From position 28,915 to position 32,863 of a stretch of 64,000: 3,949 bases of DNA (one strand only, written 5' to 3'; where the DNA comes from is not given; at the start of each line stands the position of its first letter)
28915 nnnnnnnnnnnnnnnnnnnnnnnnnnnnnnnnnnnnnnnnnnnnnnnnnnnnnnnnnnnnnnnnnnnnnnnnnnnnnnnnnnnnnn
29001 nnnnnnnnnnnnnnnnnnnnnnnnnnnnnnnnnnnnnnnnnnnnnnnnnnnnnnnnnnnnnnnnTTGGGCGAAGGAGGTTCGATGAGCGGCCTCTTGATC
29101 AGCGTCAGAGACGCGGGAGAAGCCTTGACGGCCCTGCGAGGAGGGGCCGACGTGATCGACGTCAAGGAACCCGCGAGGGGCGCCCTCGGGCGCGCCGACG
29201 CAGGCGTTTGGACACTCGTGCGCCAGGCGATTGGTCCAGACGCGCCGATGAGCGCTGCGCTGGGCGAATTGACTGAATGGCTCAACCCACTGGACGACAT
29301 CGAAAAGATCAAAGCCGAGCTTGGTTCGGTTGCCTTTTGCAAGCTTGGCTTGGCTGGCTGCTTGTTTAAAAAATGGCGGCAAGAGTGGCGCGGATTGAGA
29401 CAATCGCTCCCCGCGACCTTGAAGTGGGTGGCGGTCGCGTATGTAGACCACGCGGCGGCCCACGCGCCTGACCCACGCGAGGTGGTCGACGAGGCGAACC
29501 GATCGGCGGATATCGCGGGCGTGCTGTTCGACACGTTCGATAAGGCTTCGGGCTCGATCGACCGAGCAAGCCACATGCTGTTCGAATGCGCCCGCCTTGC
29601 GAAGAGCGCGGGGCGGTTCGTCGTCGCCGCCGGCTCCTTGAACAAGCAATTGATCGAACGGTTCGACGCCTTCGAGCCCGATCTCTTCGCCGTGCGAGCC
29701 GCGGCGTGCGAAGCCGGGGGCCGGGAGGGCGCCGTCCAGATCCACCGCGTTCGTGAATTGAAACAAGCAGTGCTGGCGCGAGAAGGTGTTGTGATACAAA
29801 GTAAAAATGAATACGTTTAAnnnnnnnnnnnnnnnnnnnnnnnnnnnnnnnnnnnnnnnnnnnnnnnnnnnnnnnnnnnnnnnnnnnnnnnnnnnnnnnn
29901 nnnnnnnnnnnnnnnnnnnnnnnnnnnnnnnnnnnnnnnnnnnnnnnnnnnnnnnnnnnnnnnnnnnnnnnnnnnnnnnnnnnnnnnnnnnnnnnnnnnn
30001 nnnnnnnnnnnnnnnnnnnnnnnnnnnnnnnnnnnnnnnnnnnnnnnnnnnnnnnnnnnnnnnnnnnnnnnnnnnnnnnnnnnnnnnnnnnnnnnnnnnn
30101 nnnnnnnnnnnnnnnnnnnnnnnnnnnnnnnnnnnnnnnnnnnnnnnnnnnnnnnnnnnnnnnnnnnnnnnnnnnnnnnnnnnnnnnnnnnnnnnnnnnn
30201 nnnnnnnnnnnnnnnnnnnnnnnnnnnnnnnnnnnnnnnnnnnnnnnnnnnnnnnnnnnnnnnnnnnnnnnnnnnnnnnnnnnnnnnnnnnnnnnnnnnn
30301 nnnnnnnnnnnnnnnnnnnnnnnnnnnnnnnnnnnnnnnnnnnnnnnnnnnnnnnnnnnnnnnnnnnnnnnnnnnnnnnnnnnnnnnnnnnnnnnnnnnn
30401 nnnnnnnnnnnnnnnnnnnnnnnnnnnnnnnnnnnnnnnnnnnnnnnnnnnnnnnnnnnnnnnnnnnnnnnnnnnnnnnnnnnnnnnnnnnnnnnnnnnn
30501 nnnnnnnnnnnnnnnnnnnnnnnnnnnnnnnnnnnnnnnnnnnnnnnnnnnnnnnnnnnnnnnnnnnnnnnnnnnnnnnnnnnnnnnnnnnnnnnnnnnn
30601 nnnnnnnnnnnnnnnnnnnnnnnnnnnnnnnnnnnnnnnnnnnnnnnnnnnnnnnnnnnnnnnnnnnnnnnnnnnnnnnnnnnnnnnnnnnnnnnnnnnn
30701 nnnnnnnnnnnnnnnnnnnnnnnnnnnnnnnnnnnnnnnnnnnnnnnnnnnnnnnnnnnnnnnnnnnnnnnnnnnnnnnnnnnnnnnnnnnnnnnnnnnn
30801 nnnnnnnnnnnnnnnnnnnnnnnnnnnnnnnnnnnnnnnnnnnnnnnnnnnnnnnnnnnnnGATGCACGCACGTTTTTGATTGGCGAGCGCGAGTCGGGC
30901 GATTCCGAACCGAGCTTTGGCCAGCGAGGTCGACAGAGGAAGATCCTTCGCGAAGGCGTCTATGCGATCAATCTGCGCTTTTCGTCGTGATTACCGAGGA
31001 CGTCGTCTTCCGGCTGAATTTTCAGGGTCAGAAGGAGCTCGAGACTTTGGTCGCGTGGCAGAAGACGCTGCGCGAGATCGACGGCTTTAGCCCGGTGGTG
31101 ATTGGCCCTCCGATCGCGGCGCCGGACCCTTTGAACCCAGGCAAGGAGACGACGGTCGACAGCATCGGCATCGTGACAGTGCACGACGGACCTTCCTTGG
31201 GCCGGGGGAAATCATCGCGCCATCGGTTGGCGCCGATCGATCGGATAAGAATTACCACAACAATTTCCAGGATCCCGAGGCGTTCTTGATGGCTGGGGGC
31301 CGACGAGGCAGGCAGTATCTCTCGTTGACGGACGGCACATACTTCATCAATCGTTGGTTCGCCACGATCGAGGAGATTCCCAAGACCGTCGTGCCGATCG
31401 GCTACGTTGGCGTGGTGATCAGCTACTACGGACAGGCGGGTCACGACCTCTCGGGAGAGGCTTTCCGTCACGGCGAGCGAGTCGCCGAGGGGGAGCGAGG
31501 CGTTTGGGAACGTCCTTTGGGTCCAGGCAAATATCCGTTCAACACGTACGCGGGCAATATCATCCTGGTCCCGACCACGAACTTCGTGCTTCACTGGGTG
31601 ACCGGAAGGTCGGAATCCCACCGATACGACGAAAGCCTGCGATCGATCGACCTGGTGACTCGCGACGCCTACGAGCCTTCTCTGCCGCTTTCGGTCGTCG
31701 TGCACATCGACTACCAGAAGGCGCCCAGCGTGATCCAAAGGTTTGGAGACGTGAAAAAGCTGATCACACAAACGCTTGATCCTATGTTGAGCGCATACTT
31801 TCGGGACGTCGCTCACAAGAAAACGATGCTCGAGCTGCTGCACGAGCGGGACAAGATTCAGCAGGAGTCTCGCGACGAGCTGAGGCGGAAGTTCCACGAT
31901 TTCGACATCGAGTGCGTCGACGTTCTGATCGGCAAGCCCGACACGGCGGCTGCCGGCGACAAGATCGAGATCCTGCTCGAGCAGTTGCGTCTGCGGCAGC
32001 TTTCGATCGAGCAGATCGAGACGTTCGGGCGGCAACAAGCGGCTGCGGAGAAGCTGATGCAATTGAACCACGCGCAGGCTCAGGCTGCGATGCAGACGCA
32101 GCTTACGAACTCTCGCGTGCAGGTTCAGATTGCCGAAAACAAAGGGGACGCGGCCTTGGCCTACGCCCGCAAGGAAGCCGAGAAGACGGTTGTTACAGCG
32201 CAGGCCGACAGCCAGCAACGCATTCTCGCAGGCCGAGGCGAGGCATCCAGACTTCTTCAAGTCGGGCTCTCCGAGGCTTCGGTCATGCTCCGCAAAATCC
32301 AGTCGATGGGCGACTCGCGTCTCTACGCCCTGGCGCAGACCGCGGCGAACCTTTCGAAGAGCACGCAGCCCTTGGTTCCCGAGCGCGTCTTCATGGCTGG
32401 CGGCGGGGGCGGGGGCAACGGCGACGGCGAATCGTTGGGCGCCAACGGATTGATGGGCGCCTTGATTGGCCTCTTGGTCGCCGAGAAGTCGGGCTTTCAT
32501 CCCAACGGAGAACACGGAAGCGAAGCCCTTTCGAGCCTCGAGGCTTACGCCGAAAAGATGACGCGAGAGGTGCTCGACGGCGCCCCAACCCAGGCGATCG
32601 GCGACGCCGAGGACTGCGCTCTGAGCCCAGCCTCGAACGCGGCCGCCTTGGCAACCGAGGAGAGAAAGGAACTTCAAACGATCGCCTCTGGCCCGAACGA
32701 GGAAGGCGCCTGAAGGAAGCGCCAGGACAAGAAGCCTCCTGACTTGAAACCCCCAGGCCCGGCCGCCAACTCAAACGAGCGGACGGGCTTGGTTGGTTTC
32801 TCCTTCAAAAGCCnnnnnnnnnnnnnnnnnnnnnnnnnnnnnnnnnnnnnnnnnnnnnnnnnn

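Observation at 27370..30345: Three-gene operon: TPP-dependent keto-acid decarboxylase, MfnB-like (DUF556) furan-phosphate-synthase homologue and ATC-hydrolase-like protein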

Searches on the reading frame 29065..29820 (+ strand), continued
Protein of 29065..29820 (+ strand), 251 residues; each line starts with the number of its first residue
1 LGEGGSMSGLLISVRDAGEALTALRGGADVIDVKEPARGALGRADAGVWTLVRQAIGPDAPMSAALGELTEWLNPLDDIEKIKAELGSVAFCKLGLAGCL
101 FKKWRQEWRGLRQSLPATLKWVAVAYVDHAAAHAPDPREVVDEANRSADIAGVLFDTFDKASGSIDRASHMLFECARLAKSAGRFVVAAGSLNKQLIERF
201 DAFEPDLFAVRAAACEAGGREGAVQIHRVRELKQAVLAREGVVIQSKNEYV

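Call 73: predict_structure(alignment_id=A5)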
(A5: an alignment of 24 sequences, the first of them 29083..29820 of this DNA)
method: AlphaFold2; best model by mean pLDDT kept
length: 245 residues; sequences in the alignment: 24
mean_pLDDT: 91.7   pTM: 0.88
mean pLDDT of the five models: 91.7, 90.7, 90.8, 90.7, 90.6
residues with pLDDT >= 90: 193; 70-90: 39; 50-70: 8; < 50: 5
segments of 3 or more residues with pLDDT < 50: 241-245
pLDDT, mean of each block of 10 residues (from residue 1): 96 98 97 93 96 97 87 84 94 92 94 96 95 97 97 82 88 97 94 88 97 94 97 75 43
secondary structure, 60 per line:
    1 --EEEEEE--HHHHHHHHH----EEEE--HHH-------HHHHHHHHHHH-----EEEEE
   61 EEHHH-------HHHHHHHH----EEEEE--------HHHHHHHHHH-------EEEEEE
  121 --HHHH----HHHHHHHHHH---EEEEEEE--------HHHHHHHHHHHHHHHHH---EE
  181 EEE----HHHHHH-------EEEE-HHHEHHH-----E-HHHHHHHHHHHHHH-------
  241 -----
elements in order: E3-8 H11-19 E24-27 H40-50 E56-62 H73-80 E85-89 H98-107 E115-120 H123-126 H131-140 E144-150 H159-175 E179-183 H188-193 E201-204 H220-233
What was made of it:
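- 29083..29820 (+): MfnB homologue (PF04476/UPF0264, 4-HFC-P synthase family), 245 aa; Shine-Dalgarno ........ at 29071-29078. AF2 model pLDDT 91.7 (call 73).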

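Call 75: fold_search(model_id=the predicted structure, library=pdb)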
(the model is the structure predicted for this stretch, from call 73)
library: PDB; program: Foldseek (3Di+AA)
matches with E <= 10: 1665; with E <= 0.001: 416
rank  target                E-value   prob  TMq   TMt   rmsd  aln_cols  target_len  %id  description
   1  4rc1_B                4.5e-16  1.00  0.78  0.79   3.6       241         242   27  Structure of the methanofuran/methanopterin biosynthetic enzyme MJ1099 from Methanocaldococcus jannaschii with PRPP (released 2014-11-12)
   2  4rc1_C                6.1e-16  1.00  0.77  0.79   4.0       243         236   27  Structure of the methanofuran/methanopterin biosynthetic enzyme MJ1099 from Methanocaldococcus jannaschii with PRPP (released 2014-11-12)
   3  4rc1_A                6.4e-16  1.00  0.78  0.79   3.6       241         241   28  Structure of the methanofuran/methanopterin biosynthetic enzyme MJ1099 from Methanocaldococcus jannaschii with PRPP (released 2014-11-12)
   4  4rc1_F                5.0e-15  1.00  0.77  0.79   3.9       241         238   27  Structure of the methanofuran/methanopterin biosynthetic enzyme MJ1099 from Methanocaldococcus jannaschii with PRPP (released 2014-11-12)
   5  4rc1_H                7.1e-15  1.00  0.74  0.79   4.1       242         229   26  Structure of the methanofuran/methanopterin biosynthetic enzyme MJ1099 from Methanocaldococcus jannaschii with PRPP (released 2014-11-12)
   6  4u9p_A                2.7e-14  1.00  0.75  0.81   3.7       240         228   26  Structure of the methanofuran/methanopterin biosynthetic enzyme MJ1099 from Methanocaldococcus jannaschii (released 2014-11-12)
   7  3iwp_I                1.9e-08  1.00  0.67  0.68   5.8       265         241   15  Crystal structure of human copper homeostasis protein CutC (released 2009-11-10)
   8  3iwp_F                4.0e-08  1.00  0.68  0.69   6.0       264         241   16  Crystal structure of human copper homeostasis protein CutC (released 2009-11-10)
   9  3iwp_C                6.4e-08  1.00  0.65  0.64   6.9       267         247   16  Crystal structure of human copper homeostasis protein CutC (released 2009-11-10)
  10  3iwp_B                6.7e-08  1.00  0.66  0.66   6.9       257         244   16  Crystal structure of human copper homeostasis protein CutC (released 2009-11-10)
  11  3iwp_J                8.5e-08  1.00  0.70  0.72   5.2       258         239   17  Crystal structure of human copper homeostasis protein CutC (released 2009-11-10)
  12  3iwp_H                8.5e-08  1.00  0.66  0.69   5.3       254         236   15  Crystal structure of human copper homeostasis protein CutC (released 2009-11-10)
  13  3iwp_A                1.1e-07  1.00  0.63  0.62   7.2       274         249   14  Crystal structure of human copper homeostasis protein CutC (released 2009-11-10)
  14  4r9x_A                1.2e-07  1.00  0.71  0.77   3.7       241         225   14  Crystal Structure of Putative Copper Homeostasis Protein CutC from Bacillus anthracis (released 2014-09-17)
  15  3iwp_G                1.6e-07  1.00  0.69  0.71   5.1       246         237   17  Crystal structure of human copper homeostasis protein CutC (released 2009-11-10)
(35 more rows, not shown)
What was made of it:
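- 29083..29820 (+): Best fold match is 4rc1, TM 0.78, E 4.5e-16, well ahead of CutC (call 75).
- On MfnB / 4-HFC-P synthase (PF04476, UPF0264): The next family, CutC, scores E 2e-8 (call 75).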

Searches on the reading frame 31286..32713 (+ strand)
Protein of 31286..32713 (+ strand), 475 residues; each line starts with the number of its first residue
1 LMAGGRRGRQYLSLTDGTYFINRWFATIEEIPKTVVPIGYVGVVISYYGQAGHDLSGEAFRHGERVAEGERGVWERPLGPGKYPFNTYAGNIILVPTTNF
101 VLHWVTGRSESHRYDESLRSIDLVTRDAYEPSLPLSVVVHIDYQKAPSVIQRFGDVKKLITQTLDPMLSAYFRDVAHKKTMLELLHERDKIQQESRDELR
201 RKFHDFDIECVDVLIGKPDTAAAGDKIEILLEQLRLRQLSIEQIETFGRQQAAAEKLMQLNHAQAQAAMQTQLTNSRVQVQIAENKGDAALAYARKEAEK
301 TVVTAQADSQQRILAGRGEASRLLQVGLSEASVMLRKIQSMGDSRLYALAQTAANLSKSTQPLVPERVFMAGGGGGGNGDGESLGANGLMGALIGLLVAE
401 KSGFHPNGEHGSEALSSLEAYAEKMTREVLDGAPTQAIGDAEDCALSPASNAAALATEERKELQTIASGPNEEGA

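Call 38: search_protein_families(library=pfam, proteins=[window:31286-32713:+], max_evalue=0.001)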
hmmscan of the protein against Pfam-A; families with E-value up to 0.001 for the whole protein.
window:31286-32713:+ (475 aa): 1 family
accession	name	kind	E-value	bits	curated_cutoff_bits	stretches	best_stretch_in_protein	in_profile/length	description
PF01145.31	Band_7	-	9.6e-16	58.8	23.6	1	35-223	2-150/176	SPFH domain / Band 7 family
